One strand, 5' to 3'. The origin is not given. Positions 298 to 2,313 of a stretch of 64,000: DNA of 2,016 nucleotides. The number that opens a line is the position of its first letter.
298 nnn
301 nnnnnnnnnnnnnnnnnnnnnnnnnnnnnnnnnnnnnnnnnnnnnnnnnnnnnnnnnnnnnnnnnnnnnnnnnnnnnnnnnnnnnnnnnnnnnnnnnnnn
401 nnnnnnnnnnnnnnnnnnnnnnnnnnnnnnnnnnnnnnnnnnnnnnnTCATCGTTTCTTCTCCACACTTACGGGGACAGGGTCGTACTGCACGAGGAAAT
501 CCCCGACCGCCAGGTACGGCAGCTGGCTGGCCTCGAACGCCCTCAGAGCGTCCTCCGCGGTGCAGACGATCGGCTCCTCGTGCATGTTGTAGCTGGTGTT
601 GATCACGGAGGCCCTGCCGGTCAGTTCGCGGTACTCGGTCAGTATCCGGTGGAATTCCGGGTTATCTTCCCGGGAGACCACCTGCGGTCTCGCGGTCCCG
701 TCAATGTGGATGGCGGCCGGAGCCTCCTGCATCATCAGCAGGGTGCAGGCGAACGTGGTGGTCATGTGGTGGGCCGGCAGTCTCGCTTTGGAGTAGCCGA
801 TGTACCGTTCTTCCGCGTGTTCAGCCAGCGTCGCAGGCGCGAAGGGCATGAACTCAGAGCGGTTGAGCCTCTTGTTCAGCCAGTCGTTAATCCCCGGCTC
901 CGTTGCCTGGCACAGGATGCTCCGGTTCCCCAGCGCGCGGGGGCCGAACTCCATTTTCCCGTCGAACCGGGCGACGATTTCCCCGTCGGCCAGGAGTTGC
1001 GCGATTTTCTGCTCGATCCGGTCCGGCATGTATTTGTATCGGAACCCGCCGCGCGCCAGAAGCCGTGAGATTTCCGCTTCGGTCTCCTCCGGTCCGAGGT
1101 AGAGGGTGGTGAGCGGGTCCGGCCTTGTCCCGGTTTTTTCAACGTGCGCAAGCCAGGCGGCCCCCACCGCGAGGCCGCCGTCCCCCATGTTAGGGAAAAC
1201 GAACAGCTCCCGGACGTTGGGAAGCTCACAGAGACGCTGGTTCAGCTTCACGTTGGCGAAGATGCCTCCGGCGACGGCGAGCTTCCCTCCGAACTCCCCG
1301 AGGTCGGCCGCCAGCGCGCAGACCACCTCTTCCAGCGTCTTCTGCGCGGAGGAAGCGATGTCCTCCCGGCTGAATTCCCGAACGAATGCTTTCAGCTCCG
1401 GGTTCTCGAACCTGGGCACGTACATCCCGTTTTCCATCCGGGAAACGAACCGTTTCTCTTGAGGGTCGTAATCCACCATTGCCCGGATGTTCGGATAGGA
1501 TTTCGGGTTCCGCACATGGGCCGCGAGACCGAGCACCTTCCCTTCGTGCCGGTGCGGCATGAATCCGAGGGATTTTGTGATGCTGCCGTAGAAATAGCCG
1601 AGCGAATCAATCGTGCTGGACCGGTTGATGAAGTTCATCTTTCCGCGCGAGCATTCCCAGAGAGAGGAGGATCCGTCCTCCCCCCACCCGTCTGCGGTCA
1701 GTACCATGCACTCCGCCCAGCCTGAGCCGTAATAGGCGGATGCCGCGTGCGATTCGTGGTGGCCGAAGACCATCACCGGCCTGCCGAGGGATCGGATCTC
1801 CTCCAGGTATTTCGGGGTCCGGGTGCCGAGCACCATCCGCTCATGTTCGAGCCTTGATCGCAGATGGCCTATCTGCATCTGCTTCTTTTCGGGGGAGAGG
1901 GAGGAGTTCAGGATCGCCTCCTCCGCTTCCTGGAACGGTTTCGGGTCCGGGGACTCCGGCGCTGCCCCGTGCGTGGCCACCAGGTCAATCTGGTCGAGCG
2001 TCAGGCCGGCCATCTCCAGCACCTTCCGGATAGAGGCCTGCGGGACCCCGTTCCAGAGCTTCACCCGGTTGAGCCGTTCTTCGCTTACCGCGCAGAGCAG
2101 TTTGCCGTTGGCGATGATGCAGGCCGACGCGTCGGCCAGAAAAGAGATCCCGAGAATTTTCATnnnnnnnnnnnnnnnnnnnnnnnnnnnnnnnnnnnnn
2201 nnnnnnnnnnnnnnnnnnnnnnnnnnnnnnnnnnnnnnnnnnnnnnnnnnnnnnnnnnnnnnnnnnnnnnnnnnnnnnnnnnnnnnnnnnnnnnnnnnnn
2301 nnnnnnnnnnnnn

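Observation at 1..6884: Two nonulosonic-acid synthase paralogues plus both Pse-type and Neu/Leg-type pathway enzymes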

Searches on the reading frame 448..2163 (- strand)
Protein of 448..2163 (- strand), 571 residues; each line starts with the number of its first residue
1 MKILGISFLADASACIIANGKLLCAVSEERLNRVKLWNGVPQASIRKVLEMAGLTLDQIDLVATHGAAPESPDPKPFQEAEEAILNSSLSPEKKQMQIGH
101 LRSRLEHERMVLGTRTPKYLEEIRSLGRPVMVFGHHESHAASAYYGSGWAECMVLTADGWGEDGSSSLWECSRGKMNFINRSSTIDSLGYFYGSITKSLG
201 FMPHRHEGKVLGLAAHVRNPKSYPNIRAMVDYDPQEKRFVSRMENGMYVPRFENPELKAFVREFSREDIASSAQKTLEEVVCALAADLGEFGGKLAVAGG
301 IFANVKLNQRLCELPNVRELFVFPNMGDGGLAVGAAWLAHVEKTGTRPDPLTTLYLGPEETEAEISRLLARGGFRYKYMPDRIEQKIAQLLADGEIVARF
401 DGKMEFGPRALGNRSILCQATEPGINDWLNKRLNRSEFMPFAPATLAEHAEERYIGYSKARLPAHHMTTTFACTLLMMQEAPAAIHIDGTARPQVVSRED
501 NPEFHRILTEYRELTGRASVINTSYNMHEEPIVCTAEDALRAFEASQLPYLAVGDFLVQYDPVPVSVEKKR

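Call 6: search_protein_families(library=ncbifam, proteins=[window:448-2163:-], max_evalue=0.001)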
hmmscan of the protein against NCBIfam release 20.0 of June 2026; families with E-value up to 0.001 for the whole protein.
window:448-2163:- (571 aa): 1 family
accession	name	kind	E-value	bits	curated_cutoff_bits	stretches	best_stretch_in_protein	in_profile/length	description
NF041651.1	nodul_NodU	equivalog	3.7e-34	118.4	1000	1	293-530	303-527/556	nodulation protein NodU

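Call 7: search_protein_families(library=pfam, proteins=[window:448-2163:-], max_evalue=0.001)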
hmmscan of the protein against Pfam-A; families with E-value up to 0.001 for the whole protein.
window:448-2163:- (571 aa): 2 families
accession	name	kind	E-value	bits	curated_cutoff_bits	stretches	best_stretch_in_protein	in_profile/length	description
PF16861.10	Carbam_trans_C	-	1.4e-55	187.9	27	1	388-559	1-169/170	Carbamoyltransferase C-terminus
PF02543.21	Carbam_trans_N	-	1e-32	114.4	24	1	2-336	1-345/346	Carbamoyltransferase N-terminus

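Call 10: find_encoding_contigs(protein=window:448-2163:-, flank=10000, max_places=6)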
Protein window:448-2163:- (571 aa): 6 contigs read that carry it; 2 places shown.
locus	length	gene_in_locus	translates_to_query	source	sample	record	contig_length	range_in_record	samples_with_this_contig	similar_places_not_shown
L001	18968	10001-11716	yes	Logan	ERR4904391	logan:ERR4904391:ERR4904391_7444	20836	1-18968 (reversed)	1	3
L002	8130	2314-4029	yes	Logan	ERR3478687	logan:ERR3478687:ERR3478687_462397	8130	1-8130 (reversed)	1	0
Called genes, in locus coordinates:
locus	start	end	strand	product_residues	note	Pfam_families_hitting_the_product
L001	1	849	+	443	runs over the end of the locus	PF01041:DegT_DnrJ_EryC1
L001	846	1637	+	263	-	PF00535:Glycos_transf_2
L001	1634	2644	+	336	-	PF13489:Methyltransf_23, PF07021:MetW (weak), PF13847:Methyltransf_31, PF08241:Methyltransf_11, PF08242:Methyltransf_12, PF13649:Methyltransf_25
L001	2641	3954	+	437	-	PF13231:PMT_2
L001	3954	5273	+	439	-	-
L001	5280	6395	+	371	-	PF01073:3Beta_HSD, PF01370:Epimerase, PF02719:Polysacc_synt_2, PF04321:RmlD_sub_bind, PF07993:NAD_binding_4 (weak), PF13460:NAD_binding_10, PF16363:GDP_Man_Dehyd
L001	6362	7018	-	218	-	-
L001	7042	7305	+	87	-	-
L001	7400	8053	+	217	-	PF13412:HTH_24 (weak), PF22674:C2185-like_N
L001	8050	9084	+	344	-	-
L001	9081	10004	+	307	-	PF04321:RmlD_sub_bind, PF01073:3Beta_HSD (faint), PF01370:Epimerase, PF02719:Polysacc_synt_2, PF16363:GDP_Man_Dehyd, PF07993:NAD_binding_4 (weak)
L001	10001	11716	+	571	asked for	PF02543:Carbam_trans_N, PF16861:Carbam_trans_C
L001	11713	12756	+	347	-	PF03102:NeuB, PF08666:SAF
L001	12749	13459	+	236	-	PF02348:CTP_transf_3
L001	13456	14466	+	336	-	PF01408:GFO_IDH_MocA, PF22725:GFO_IDH_MocA_C3, PF02894:GFO_IDH_MocA_C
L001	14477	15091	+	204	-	PF13302:Acetyltransf_3, PF13420:Acetyltransf_4, PF00583:Acetyltransf_1, PF13523:Acetyltransf_8 (faint)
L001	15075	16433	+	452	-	PF00202:Aminotran_3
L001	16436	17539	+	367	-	PF03102:NeuB, PF08666:SAF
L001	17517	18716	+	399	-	-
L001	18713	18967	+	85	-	?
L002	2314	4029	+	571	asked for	PF02543:Carbam_trans_N, PF16861:Carbam_trans_C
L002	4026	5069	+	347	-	PF03102:NeuB, PF08666:SAF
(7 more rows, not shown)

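Call 13: search_protein_families(library=ncbifam, proteins=[L001:11713-12756:+, L001:12749-13459:+, L001:13456-14466:+, L001:14477-15091:+, L001:15075-16433:+, L001:16436-17539:+, L001:17517-18716:+], max_evalue=0.00001)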
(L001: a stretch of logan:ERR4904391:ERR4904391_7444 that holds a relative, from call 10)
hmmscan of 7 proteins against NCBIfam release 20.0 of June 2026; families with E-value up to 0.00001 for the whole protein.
L001:11713-12756:+ (347 aa): 2 families
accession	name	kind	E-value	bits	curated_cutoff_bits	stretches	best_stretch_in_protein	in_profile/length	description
TIGR03569.1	NeuB_NnaB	equivalog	3.5e-59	200.5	399.65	1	19-341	2-328/329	N-acetylneuraminate synthase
TIGR03586.1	PseI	equivalog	6.8e-52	176.7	340.25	1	18-340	2-325/327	pseudaminic acid synthase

L001:12749-13459:+ (236 aa): 6 families
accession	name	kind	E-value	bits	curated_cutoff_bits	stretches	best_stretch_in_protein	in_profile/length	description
TIGR03584.1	PseF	equivalog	7.5e-54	182.7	205.7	1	7-224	2-220/222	pseudaminic acid cytidylyltransferase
NF009905.0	PRK13368.1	subfamily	7.5e-17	61.5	255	1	4-88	2-86/243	3-deoxy-manno-octulosonate cytidylyltransferase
NF003952.0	PRK05450.1-5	subfamily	2.1e-16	59.8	193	1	6-89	4-87/250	3-deoxy-manno-octulosonate cytidylyltransferase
NF003950.0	PRK05450.1-3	subfamily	7.5e-16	58.2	234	1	5-87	3-85/248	3-deoxy-manno-octulosonate cytidylyltransferase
TIGR00466.1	kdsB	equivalog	8.1e-10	38.5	155.2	1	7-86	5-83/241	3-deoxy-manno-octulosonate cytidylyltransferase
NF003948.0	PRK05450.1-1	equivalog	8.7e-07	28.4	281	1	4-68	5-68/248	3-deoxy-manno-octulosonate cytidylyltransferase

L001:13456-14466:+ (336 aa): 8 families
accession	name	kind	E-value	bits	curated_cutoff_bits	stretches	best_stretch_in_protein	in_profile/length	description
TIGR04380.1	myo_inos_iolG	equivalog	1.1e-37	129.6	355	1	2-323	3-322/330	inositol 2-dehydrogenase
NF040723.1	UDP-GlcNAcDh_Arch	equivalog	2.6e-34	119.1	450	1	2-321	2-298/302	UDP-N-acetylglucosamine 3-dehydrogenase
NF052679.1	InsChiInosDhIolG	equivalog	3.8e-17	62.3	540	1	2-303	4-297/343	bifunctional inositol 2-dehydrogenase/D-chiro-inositol 1-dehydrogenase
NF052479.1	LevoglcsnDh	equivalog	5.9e-16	58.1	650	1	28-191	40-206/386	levoglucosan dehydrogenase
NF041392.1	XylDh_Gfo6_Halo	equivalog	3.9e-09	35.8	350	1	55-315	78-333/350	D-xylose 1-dehydrogenase Gfo6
NF007574.0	PRK10206.1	equivalog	1.7e-08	33.9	352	1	34-155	38-165/345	oxidoreductase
NF058561.1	BT_2158_fam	equivalog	2.3e-07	29.8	750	1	5-136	40-175/487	glycoside 3-dehydrogenase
NF008607.0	PRK11579.1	subfamily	2.9e-06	26.5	330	1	51-172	54-173/346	oxidoreductase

L001:14477-15091:+ (204 aa): 8 families
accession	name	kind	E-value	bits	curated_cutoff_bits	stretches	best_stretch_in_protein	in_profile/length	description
NF011709.0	PRK15130.1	equivalog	2e-23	83.2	218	1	24-198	6-175/186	spermidine N1-acetyltransferase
TIGR03585.1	PseH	equivalog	2.1e-15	57.1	93.1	1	41-183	16-153/156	UDP-4-amino-4,6-dideoxy-N-acetyl-beta-L-altrosamine N-acetyltransferase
NF007527.0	PRK10140.1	equivalog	1.3e-10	41.3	236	1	103-186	77-159/162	N-acetyltransferase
NF000225.3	AAC_6p_Strep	exception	4.8e-08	33.1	250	1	78-189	41-152/156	aminoglycoside 6'-N-acetyltransferase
NF007539.0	PRK10151.1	equivalog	5.2e-07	29.5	184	1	85-185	73-172/179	50S ribosomal protein L7/L12-serine acetyltransferase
NF040503.1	resist_ArsN1a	equivalog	8.1e-07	28.9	170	1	76-185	45-155/159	arsinothricin resistance N-acetyltransferase ArsN1 family A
NF008072.0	PRK10809.1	equivalog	1.3e-06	28.3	190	1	54-194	52-192/194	ribosomal protein S5-alanine N-acetyltransferase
NF033693.0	AAC_6p_Ie_fam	exception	2.2e-06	27.9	340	1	110-185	100-175/179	AAC(6')-Ie family aminoglycoside N-acetyltransferase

L001:15075-16433:+ (452 aa): 69 families (the best 25 are shown)
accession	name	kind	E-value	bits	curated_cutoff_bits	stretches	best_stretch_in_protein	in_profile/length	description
NF004856.0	PRK06209.1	equivalog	1e-119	400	486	1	27-452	5-440/450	glutamate-1-semialdehyde 2,1-aminomutase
NF000818.0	PRK00062.1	subfamily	2.4e-77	260.4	398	1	30-355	3-344/429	glutamate-1-semialdehyde 2,1-aminomutase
TIGR00713.1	hemL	equivalog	3.5e-74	250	527.3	1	35-351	4-336/423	glutamate-1-semialdehyde 2,1-aminomutase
NF041362.1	GntE_guanitoxin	equivalog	7.8e-68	229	525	1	29-367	4-362/426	guanitoxin biosynthesis PLP-dependent transaminase GntE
NF009055.0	PRK12389.1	equivalog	1e-67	228.7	637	1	31-354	4-344/431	glutamate-1-semialdehyde 2,1-aminomutase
NF005993.0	PRK08117.1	subfamily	4.3e-44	150.8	574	2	196-399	184-394/433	aspartate aminotransferase family protein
NF004426.0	PRK05769.1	equivalog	9.1e-43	146.6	552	2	211-401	213-408/441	acetyl ornithine aminotransferase family protein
TIGR00707.1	argD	subfamily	9.1e-43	146.5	410.05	1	63-399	9-349/381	acetylornithine/succinylornithine family transaminase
NF006368.0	PRK08593.1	equivalog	6.5e-42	143.7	570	2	200-357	190-354/448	aspartate aminotransferase family protein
NF004718.0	PRK06062.1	subfamily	1.8e-40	138.9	472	1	61-353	36-362/454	hypothetical protein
NF001864.0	PRK00615.1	equivalog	2e-40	138.7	706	1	62-332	34-323/433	glutamate-1-semialdehyde aminotransferase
NF002874.0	PRK03244.1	equivalog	3.1e-40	138.2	457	1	61-354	23-325/399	acetylornithine transaminase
NF002797.0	PRK02936.1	equivalog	5.9e-39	133.9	496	1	64-347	12-302/385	acetylornithine transaminase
NF006228.0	PRK08360.1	equivalog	3.8e-38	131.3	608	2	200-335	185-327/443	aspartate aminotransferase family protein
NF004714.0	PRK06058.1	subfamily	2e-36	125.6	639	2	217-345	223-352/447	4-aminobutyrate--2-oxoglutarate transaminase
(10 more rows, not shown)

L001:16436-17539:+ (367 aa): 3 families
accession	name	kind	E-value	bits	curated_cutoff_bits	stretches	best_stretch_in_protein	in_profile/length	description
TIGR03586.1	PseI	equivalog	3.1e-144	480.2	340.25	1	21-347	2-327/327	pseudaminic acid synthase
TIGR03569.1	NeuB_NnaB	equivalog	3.4e-94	315.6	399.65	1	22-345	2-327/329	N-acetylneuraminate synthase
NF006421.0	PRK08673.1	subfamily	5.4e-06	25.9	335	0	102-278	150-334/338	3-deoxy-7-phosphoheptulonate synthase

L001:17517-18716:+ (399 aa): 1 family
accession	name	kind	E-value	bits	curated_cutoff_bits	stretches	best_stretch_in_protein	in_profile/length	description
TIGR03573.1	WbuX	subfamily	3.2e-105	352.3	203.2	1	22-364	3-342/344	N-acetyl sugar amidotransferase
